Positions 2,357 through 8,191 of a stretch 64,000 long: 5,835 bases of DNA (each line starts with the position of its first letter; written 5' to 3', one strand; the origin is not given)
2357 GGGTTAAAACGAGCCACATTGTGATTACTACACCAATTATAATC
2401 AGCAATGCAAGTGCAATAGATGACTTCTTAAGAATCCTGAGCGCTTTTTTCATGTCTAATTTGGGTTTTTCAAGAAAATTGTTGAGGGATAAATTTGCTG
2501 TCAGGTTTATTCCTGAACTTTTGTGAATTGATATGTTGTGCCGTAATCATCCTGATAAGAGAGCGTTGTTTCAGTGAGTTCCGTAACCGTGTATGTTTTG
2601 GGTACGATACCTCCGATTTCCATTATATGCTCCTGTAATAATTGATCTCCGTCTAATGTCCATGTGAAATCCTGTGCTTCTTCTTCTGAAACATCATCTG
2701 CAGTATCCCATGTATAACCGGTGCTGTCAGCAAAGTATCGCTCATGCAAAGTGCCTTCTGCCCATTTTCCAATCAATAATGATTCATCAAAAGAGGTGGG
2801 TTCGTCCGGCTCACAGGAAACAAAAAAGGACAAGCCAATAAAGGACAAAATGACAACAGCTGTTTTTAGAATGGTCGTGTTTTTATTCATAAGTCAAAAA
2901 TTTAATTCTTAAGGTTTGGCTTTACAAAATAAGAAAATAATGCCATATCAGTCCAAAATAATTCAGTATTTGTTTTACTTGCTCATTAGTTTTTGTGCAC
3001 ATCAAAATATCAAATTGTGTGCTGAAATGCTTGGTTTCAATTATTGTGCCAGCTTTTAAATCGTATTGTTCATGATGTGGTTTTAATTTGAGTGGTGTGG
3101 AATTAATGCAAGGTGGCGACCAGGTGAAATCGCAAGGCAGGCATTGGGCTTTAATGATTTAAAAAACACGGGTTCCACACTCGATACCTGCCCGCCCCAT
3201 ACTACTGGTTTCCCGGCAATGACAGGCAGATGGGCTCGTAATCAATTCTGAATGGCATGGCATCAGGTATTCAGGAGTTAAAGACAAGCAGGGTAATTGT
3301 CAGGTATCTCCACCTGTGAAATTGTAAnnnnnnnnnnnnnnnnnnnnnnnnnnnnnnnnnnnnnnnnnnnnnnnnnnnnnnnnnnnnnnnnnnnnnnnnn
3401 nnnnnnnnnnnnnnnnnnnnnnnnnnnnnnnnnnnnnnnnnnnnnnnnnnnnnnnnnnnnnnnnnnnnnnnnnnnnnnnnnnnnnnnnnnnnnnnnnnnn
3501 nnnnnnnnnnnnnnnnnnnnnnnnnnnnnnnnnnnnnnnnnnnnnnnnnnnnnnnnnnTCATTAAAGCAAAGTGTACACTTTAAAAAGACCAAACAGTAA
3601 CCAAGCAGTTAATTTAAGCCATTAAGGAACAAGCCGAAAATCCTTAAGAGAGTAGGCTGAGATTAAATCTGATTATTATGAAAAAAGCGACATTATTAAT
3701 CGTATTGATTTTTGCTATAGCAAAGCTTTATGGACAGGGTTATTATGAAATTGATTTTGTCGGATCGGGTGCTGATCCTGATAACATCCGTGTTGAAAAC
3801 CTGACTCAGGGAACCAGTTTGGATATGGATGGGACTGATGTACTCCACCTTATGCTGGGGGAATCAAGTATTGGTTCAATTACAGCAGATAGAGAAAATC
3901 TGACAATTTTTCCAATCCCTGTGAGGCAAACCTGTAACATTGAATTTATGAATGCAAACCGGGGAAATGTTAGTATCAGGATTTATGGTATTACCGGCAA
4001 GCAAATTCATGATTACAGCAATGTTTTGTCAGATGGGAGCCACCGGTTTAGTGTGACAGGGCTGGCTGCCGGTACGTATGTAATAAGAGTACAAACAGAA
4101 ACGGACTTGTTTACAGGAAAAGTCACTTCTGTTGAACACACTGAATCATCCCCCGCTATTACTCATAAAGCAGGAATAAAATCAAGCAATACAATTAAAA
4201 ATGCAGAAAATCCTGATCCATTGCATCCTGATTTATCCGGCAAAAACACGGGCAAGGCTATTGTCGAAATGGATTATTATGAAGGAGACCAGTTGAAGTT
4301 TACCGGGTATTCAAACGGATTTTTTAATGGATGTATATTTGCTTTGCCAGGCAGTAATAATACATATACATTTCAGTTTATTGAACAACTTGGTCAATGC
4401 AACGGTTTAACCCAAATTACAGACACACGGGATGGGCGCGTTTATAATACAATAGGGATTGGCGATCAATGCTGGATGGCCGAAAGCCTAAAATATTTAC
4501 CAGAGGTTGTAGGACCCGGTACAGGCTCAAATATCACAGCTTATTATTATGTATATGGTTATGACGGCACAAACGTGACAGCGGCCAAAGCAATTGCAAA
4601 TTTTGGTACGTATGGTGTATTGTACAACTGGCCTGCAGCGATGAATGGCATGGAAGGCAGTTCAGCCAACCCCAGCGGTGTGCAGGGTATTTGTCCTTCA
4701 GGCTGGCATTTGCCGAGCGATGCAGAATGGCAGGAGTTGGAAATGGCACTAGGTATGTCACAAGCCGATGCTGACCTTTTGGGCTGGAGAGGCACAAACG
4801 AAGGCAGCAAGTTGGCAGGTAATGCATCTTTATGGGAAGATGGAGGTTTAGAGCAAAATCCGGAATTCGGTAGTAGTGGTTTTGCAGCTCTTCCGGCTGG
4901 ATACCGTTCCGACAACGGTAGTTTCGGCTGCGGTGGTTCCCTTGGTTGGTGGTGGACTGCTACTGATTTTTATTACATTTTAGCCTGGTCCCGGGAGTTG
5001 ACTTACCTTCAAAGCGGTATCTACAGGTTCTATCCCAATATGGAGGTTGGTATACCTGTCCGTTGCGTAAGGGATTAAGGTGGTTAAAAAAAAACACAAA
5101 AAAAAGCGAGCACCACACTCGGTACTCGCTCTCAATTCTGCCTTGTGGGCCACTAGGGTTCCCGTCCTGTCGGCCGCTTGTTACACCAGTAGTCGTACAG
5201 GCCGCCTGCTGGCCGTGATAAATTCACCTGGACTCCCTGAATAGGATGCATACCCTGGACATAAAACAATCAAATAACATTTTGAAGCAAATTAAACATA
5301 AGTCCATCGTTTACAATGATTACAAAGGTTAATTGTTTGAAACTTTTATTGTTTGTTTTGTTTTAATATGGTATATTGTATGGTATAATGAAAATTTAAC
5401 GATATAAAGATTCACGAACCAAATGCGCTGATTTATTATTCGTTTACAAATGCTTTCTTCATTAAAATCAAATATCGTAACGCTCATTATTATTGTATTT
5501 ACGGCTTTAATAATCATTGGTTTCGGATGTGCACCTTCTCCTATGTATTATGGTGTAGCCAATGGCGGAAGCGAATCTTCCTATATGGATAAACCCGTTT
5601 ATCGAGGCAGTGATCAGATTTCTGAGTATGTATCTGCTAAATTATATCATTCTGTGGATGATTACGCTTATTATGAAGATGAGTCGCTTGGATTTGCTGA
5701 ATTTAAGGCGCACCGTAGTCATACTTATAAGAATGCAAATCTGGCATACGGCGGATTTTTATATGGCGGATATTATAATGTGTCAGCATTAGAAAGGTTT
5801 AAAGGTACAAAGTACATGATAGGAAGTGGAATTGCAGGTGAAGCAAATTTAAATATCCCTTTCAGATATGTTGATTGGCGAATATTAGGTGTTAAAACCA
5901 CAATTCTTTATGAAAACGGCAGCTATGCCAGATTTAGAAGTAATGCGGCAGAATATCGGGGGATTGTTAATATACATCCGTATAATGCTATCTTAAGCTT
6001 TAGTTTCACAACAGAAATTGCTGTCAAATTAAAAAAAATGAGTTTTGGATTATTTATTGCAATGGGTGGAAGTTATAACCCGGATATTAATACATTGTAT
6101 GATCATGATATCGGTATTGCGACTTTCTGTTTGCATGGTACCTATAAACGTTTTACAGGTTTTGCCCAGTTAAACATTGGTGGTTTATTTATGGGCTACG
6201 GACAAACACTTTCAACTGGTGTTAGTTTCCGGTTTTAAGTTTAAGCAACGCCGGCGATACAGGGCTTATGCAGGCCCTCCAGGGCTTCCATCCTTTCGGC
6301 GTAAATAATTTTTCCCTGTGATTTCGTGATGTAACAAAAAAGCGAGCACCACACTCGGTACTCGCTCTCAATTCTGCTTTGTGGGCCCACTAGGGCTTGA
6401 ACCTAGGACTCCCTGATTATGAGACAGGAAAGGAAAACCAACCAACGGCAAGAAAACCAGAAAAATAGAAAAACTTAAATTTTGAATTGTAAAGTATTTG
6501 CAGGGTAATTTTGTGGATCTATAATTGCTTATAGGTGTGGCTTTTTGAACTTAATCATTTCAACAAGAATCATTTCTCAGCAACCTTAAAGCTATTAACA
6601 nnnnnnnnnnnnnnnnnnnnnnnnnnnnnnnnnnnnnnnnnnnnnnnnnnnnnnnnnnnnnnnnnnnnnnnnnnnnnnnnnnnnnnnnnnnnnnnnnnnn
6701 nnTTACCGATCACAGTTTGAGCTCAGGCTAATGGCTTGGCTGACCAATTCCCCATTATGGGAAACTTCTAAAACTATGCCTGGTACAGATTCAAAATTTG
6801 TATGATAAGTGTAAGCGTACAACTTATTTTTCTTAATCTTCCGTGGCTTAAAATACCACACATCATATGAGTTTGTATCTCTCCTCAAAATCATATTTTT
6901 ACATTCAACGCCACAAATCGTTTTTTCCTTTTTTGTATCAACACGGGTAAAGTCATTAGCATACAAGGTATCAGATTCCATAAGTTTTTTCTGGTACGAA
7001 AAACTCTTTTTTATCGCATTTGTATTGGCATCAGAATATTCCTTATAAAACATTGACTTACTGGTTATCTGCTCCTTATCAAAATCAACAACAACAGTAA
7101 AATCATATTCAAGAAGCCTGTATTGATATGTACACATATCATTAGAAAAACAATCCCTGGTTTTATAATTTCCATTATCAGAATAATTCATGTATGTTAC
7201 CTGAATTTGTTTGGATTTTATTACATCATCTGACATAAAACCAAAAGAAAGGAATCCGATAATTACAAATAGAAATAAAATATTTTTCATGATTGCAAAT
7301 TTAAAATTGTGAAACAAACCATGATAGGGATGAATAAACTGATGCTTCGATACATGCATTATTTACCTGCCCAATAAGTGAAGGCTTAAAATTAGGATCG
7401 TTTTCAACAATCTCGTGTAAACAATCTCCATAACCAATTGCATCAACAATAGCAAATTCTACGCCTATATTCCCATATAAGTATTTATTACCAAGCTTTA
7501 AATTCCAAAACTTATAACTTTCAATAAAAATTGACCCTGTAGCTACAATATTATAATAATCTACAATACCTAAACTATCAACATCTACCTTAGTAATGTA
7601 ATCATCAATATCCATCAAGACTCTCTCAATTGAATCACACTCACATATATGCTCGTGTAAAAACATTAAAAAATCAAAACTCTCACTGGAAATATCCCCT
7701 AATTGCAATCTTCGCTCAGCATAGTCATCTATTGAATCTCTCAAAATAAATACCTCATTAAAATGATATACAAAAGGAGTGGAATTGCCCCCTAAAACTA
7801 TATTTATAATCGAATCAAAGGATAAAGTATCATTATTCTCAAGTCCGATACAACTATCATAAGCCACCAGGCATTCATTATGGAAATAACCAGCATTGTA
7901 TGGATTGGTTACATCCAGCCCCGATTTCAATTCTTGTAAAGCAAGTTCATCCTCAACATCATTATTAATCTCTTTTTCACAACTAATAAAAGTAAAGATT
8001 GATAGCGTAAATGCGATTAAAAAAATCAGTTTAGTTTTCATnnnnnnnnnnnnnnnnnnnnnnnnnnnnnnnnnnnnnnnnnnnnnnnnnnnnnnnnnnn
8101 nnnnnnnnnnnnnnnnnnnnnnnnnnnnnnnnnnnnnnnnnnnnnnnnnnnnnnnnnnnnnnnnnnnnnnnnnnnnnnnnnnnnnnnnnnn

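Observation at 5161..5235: Two different pseudo-tRNA copies (Met and Arg) carry an insert at the T-loop position that opens with the same CAGG-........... motif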

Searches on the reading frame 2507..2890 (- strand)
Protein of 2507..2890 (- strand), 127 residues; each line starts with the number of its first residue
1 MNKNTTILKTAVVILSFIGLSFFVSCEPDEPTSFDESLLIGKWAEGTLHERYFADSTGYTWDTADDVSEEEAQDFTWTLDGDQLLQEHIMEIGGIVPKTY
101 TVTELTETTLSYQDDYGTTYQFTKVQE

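Call 10: search_protein_families(library=pfam, proteins=[window:2507-2890:-], max_evalue=0.01)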
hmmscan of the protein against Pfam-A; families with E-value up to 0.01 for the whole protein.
window:2507-2890:- (127 aa): 1 family
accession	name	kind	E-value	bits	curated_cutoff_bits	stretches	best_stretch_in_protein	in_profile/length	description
PF13648.12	Lipocalin_4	-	9.7e-05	23.6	22.4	1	54-111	32-88/89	Lipocalin-like domain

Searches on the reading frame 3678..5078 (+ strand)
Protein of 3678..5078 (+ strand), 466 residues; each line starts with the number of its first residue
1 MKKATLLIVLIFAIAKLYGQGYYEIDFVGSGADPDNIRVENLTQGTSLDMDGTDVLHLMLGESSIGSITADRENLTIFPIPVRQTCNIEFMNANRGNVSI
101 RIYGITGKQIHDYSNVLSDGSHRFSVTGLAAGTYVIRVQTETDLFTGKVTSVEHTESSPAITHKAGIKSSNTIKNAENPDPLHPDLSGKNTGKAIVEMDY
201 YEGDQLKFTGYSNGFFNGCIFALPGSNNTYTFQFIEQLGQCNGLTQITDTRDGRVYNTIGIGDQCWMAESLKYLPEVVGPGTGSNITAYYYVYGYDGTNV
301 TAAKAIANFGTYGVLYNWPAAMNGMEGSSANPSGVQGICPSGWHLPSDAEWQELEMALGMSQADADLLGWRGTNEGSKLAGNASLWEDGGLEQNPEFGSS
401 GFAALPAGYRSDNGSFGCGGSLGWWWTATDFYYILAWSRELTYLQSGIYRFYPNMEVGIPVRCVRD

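Call 10: search_protein_families(library=pfam, proteins=[window:3678-5078:+], max_evalue=0.01)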
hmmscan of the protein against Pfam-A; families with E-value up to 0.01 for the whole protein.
window:3678-5078:+ (466 aa): 2 families
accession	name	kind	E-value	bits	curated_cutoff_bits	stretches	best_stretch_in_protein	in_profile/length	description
PF09603.15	Fib_succ_major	-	3.7e-38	132.1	33.9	1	260-465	2-187/187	Fibrobacter succinogenes major domain (Fib_succ_major)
PF18962.6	Por_Secre_tail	-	3.8e-10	40.3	27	1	77-148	1-72/75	Secretion system C-terminal sorting domain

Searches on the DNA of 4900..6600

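Call 13: search_rna_families(source=window, start=4900, end=6600, threshold=evalue, max_evalue=5, show_alignments=3)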
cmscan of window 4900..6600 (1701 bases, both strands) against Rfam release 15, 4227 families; matches with E-value up to 5: 1.
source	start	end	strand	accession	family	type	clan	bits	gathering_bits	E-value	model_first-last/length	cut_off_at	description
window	6381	6449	+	RF04354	Plastid-ycf2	Cis-reg;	-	16.5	65.7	4.5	1-75/75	no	Plastid-ycf2 5UTR RNA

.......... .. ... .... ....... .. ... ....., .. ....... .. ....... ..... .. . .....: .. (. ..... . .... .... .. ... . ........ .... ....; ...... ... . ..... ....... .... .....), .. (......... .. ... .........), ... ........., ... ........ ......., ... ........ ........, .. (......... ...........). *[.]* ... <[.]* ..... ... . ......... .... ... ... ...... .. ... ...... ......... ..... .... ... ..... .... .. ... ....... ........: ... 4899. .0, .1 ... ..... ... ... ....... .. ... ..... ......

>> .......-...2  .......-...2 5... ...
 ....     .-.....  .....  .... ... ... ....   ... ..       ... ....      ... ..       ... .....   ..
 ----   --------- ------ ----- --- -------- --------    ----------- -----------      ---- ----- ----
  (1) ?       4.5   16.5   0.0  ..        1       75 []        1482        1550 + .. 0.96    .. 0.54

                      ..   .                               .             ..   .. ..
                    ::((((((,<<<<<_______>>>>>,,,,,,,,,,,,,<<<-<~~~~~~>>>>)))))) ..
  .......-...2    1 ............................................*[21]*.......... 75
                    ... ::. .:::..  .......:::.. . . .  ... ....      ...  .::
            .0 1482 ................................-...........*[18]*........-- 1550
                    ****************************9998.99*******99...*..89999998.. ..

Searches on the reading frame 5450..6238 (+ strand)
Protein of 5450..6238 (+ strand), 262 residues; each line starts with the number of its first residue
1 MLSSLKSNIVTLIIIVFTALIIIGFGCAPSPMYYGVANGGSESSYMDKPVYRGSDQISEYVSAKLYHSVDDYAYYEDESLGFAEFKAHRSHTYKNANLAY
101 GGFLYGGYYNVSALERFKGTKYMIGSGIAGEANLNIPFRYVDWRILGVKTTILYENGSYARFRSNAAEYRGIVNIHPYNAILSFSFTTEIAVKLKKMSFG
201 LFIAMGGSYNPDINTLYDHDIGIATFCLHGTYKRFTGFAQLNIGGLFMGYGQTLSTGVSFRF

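Call 10: search_protein_families(library=pfam, proteins=[window:5450-6238:+], max_evalue=0.01)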
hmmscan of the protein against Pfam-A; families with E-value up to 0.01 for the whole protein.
window:5450-6238:+ (262 aa): 0 families

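Call 16: find_encoding_contigs(protein=window:5450-6238:+, flank=10000, max_places=10)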
Protein window:5450-6238:+ (262 aa): 8 contigs read that carry it; 8 places shown.
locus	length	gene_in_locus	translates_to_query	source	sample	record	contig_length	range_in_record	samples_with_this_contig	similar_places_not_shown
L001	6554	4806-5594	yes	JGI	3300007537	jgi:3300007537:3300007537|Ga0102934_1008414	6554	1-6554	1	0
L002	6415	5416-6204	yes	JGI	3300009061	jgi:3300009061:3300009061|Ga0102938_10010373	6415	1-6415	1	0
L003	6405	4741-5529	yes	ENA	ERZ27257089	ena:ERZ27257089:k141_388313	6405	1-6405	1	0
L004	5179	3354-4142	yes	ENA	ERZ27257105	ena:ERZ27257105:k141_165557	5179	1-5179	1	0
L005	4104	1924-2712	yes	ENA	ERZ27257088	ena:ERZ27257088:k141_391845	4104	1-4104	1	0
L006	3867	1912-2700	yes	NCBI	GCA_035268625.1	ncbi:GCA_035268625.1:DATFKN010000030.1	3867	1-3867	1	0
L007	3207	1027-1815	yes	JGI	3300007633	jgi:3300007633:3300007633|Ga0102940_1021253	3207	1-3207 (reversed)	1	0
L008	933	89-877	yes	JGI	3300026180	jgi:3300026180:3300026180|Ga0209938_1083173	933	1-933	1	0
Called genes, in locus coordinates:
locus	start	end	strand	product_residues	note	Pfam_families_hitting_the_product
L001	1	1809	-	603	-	?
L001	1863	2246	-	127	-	-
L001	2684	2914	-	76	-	-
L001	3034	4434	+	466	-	PF18962:Por_Secre_tail, PF09603:Fib_succ_major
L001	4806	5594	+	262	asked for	-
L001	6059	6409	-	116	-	-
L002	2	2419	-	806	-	?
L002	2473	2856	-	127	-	-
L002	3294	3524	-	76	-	-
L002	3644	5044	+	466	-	PF18962:Por_Secre_tail, PF09603:Fib_succ_major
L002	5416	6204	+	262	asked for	-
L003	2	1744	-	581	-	?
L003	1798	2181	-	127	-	-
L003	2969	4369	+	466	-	PF18962:Por_Secre_tail, PF09603:Fib_succ_major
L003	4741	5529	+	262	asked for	-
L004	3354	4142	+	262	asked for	-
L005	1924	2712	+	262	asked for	-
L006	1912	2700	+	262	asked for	-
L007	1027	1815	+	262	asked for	-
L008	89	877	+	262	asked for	-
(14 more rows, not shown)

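Call 84: search_protein_families(library=phrogs, proteins=[window:5450-6238:+], max_evalue=0.01)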
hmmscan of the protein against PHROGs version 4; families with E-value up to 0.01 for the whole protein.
window:5450-6238:+ (262 aa): 0 families

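Call 85: search_protein_families(library=ncbifam, proteins=[window:5450-6238:+], max_evalue=0.01)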
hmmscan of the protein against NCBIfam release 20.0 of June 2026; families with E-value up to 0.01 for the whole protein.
window:5450-6238:+ (262 aa): 0 families

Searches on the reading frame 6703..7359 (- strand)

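Call 10: search_protein_families(library=pfam, proteins=[window:6703-7359:-], max_evalue=0.01)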
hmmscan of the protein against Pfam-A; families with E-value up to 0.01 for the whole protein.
window:6703-7359:- (218 aa): 1 family
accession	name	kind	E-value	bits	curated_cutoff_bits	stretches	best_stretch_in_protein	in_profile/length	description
PF22252.2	PNGase_F-II_N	-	0.00048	20.3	27.6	1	118-212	59-146/173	N-glycanase peptide, N-terminal domain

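Call 84: search_protein_families(library=phrogs, proteins=[window:6703-7359:-], max_evalue=0.01)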
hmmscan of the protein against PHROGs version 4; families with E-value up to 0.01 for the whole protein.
window:6703-7359:- (218 aa): 0 families

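Call 85: search_protein_families(library=ncbifam, proteins=[window:6703-7359:-], max_evalue=0.01)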
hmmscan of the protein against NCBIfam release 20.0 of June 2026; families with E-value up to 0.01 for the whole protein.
window:6703-7359:- (218 aa): 0 families

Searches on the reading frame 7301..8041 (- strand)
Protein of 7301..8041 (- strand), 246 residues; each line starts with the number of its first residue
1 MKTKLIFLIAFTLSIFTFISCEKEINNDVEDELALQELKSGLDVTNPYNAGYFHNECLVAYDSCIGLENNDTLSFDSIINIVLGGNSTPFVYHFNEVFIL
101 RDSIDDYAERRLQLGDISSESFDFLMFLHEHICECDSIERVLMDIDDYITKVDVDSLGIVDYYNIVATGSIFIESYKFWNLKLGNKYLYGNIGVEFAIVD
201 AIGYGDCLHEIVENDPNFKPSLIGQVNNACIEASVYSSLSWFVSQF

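Call 10: search_protein_families(library=pfam, proteins=[window:7301-8041:-], max_evalue=0.01)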
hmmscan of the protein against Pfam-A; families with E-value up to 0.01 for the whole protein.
window:7301-8041:- (246 aa): 0 families

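Call 34: find_encoding_contigs(protein=window:7301-8041:-, flank=10000, max_places=10)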
Protein window:7301-8041:- (246 aa): 8 contigs read that carry it; 8 places shown.
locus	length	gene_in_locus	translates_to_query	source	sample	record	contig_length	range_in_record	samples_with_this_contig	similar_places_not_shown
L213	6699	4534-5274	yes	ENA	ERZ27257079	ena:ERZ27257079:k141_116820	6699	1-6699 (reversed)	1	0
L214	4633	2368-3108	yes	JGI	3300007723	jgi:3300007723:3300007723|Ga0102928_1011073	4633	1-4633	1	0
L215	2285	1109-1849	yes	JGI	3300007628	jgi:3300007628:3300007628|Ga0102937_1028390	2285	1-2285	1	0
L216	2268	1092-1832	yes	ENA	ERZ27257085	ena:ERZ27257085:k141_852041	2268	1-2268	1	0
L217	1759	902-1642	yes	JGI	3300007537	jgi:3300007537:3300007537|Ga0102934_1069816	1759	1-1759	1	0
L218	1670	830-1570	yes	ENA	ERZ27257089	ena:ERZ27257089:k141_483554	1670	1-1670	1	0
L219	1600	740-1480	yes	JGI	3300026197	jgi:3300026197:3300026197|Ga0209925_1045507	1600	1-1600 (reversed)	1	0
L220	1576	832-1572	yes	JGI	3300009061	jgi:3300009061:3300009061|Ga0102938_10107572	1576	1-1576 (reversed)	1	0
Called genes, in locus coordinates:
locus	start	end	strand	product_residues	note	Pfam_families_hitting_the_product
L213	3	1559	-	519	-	?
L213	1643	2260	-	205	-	PF02660:G3P_acyltransf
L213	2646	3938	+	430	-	-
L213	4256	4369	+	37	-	-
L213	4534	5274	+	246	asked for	-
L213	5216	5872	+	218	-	-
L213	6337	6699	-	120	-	?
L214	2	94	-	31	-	?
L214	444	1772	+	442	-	-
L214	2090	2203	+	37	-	-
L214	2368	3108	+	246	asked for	-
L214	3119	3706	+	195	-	-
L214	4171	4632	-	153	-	?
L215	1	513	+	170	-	?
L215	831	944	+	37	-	-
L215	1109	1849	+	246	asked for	-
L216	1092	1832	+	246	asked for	-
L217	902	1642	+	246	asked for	-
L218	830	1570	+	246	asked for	-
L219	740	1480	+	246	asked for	-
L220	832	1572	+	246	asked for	-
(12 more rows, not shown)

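Call 84: search_protein_families(library=phrogs, proteins=[window:7301-8041:-], max_evalue=0.01)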
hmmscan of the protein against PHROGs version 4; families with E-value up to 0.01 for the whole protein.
window:7301-8041:- (246 aa): 0 families

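Call 85: search_protein_families(library=ncbifam, proteins=[window:7301-8041:-], max_evalue=0.01)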
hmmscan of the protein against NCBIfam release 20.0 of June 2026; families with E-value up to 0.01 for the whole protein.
window:7301-8041:- (246 aa): 0 families
